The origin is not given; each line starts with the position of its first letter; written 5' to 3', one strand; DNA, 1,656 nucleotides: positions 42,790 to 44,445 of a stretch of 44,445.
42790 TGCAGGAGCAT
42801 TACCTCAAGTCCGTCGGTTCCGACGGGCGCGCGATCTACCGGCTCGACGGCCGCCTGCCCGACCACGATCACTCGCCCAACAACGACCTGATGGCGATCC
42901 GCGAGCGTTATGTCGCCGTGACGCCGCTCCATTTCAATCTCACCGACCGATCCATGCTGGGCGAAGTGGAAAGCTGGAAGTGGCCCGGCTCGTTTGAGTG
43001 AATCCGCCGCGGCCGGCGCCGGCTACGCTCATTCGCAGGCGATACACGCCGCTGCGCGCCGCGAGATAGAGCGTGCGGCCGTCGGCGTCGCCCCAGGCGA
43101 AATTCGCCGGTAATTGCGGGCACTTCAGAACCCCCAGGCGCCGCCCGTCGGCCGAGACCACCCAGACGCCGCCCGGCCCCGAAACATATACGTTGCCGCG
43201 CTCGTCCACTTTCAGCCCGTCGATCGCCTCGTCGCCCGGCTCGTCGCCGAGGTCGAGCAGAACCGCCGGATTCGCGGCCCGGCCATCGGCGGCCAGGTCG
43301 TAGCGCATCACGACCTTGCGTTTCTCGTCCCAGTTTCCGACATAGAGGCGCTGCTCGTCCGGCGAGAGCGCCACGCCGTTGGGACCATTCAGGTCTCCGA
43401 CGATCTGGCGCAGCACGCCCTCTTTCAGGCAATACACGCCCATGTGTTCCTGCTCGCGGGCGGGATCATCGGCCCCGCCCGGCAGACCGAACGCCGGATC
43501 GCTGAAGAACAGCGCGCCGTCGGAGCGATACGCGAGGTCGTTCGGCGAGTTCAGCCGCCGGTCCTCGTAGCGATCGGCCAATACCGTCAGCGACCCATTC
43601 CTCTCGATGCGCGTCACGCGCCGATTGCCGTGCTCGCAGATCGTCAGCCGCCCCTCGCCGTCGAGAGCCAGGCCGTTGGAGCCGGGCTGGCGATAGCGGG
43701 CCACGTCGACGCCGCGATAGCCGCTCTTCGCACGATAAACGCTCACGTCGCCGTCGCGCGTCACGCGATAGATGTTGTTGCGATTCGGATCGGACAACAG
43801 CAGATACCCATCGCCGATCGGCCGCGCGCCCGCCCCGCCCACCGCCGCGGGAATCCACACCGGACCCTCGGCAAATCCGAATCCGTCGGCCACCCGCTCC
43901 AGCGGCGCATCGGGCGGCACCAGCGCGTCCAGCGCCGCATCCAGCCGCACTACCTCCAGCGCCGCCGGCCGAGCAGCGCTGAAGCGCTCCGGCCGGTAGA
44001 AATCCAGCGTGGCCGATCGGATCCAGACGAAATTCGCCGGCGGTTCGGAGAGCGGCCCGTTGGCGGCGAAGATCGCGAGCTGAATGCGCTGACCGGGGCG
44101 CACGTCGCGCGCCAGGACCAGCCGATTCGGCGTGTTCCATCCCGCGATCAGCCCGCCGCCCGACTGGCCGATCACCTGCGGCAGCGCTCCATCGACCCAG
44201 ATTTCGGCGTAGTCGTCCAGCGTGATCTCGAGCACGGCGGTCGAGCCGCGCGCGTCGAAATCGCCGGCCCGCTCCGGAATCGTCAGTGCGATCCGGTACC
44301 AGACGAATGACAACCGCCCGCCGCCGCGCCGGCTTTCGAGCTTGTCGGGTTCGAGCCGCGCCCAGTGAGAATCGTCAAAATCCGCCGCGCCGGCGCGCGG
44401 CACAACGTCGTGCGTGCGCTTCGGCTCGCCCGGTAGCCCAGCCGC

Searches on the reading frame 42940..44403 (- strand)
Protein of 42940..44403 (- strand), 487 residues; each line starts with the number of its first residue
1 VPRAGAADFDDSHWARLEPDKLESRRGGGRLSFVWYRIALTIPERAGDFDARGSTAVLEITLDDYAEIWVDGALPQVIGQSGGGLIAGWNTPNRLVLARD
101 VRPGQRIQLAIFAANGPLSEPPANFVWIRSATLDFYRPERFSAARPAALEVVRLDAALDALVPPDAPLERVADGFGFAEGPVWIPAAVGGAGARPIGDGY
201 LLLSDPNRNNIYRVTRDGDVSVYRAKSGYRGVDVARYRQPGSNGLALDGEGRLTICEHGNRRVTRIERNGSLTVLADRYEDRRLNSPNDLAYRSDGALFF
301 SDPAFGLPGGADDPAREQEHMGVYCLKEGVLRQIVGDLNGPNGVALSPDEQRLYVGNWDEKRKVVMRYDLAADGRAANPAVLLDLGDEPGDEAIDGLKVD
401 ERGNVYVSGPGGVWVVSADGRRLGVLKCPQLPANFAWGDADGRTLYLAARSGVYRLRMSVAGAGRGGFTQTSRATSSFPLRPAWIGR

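Call 63: search_protein_families(library=pfam, proteins=[window:42940-44403:-], max_evalue=0.001)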
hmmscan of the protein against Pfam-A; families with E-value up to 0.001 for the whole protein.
window:42940-44403:- (487 aa): 1 family
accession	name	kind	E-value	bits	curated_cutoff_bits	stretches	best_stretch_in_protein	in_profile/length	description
PF08450.18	SGL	-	3.9e-34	118.8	26.3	1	177-448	1-243/246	SMP-30/Gluconolactonase/LRE-like region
